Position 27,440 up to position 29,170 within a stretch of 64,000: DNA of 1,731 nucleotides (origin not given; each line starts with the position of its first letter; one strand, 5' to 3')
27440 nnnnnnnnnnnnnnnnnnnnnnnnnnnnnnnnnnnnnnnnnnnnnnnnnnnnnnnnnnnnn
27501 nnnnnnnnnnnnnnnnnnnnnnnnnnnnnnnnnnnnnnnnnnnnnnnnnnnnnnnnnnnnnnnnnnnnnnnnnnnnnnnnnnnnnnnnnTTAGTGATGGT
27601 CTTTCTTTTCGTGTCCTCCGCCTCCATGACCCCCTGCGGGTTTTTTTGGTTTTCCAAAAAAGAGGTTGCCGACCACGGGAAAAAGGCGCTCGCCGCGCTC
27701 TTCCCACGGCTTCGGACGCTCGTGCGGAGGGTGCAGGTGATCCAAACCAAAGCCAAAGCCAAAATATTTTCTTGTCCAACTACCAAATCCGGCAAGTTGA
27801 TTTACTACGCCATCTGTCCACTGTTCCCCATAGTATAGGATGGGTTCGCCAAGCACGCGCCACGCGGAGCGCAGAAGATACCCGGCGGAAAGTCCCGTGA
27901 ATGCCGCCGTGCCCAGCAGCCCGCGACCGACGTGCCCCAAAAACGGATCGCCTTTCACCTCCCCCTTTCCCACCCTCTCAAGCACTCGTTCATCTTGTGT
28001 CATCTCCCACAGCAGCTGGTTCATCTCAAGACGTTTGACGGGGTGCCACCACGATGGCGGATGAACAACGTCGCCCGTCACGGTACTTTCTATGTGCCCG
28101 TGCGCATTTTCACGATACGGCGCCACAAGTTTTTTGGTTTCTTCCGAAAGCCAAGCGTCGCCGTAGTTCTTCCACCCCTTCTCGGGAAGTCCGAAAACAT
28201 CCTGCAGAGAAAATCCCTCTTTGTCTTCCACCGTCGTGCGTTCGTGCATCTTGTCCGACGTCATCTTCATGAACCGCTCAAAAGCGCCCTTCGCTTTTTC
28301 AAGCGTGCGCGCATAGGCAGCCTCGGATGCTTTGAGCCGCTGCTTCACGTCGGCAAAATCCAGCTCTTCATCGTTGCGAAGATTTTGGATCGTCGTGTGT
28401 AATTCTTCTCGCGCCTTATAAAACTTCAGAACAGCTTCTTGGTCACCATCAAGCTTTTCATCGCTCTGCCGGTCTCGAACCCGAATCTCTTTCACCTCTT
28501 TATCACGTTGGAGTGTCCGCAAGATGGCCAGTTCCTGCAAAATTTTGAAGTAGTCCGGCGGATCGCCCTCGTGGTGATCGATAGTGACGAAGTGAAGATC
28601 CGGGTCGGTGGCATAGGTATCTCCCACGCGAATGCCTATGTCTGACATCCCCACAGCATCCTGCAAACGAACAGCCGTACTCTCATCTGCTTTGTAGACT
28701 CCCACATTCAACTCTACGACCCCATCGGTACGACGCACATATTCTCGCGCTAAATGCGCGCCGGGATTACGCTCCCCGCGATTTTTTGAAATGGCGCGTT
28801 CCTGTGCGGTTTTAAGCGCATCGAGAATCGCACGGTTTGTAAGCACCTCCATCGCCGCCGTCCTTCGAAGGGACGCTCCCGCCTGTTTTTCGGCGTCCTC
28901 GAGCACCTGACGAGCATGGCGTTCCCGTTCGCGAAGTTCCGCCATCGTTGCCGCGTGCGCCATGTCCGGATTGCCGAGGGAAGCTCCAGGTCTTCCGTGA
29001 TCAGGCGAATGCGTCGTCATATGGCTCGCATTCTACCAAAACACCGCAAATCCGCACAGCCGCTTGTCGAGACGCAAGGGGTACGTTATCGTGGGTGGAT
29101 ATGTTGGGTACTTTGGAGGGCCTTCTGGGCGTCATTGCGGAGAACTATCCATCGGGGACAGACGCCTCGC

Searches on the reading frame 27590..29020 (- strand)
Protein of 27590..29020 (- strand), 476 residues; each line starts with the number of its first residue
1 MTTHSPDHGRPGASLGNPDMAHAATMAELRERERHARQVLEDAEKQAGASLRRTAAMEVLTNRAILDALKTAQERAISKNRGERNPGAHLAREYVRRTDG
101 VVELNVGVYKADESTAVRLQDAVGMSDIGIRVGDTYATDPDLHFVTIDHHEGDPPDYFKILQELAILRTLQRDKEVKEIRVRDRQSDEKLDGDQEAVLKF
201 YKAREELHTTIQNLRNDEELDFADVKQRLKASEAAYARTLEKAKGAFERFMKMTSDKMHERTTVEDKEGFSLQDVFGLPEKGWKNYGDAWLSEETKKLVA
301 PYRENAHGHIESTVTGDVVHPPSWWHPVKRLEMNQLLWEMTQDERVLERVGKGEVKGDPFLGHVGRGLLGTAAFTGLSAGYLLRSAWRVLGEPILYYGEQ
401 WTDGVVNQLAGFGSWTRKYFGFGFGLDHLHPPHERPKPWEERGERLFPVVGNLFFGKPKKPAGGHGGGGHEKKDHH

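Call 13: search_protein_families(library=pfam, proteins=[window:27590-29020:-], max_evalue=0.001)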
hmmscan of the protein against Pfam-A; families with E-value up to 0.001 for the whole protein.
window:27590-29020:- (476 aa): 0 families

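Call 67: search_protein_families(library=pfam, proteins=[window:27590-29020:-], max_evalue=0.01)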
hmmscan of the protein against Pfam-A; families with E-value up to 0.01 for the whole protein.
window:27590-29020:- (476 aa): 1 family
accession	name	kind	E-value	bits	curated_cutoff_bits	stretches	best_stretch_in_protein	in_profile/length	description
PF01411.24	tRNA-synt_2c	-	0.0022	17.1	30.3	1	220-279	342-397/552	tRNA synthetases class II (A)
